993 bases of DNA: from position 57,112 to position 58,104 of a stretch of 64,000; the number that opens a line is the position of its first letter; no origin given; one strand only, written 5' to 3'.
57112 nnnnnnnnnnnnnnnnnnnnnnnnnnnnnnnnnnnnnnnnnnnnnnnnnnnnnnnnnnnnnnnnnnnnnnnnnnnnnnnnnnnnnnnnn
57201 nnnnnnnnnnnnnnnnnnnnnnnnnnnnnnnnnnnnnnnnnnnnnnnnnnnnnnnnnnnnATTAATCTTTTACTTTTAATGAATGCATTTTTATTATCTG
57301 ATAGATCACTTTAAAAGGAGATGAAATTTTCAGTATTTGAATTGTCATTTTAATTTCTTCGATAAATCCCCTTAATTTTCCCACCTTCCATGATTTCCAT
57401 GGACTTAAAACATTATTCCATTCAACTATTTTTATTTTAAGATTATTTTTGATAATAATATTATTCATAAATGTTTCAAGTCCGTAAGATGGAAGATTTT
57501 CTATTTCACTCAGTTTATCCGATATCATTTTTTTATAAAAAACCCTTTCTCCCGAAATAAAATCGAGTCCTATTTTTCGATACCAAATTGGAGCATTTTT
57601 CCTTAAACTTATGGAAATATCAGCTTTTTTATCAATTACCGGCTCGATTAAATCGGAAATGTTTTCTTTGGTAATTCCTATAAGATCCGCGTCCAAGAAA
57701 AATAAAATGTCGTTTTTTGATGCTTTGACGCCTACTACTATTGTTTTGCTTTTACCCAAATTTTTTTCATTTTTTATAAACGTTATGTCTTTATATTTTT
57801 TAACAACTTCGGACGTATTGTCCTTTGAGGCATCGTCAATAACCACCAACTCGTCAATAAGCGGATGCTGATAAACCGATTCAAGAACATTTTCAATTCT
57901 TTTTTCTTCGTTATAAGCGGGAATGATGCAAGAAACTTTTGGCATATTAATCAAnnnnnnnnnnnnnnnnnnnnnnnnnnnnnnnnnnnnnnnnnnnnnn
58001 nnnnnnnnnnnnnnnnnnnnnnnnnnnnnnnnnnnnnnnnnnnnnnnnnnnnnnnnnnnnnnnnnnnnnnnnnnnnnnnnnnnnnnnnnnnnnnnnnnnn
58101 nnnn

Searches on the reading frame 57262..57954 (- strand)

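Call 59: search_protein_families(library=pfam, proteins=[window:57262-57954:-], max_evalue=0.0001)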
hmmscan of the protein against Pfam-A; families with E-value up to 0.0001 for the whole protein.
window:57262-57954:- (230 aa): 5 families
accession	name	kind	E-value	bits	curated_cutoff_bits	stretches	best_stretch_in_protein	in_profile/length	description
PF00535.33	Glycos_transf_2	-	1e-25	91.1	23.3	1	8-118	1-115/168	Glycosyl transferase family 2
PF13641.12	Glyco_tranf_2_3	-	5.6e-09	36.8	27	1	5-92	1-98/230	Glycosyltransferase like family 2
PF10111.15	Glyco_tranf_2_2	-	1.6e-06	28.3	27.3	1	8-98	1-98/276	Glycosyltransferase like family 2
PF12804.13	NTP_transf_3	-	3.4e-05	24.5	27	1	15-145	22-138/160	MobA-like NTP transferase domain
PF13704.12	Glyco_tranf_2_4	-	6.4e-05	23.8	27.5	0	15-90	2-81/98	Glycosyl transferase family 2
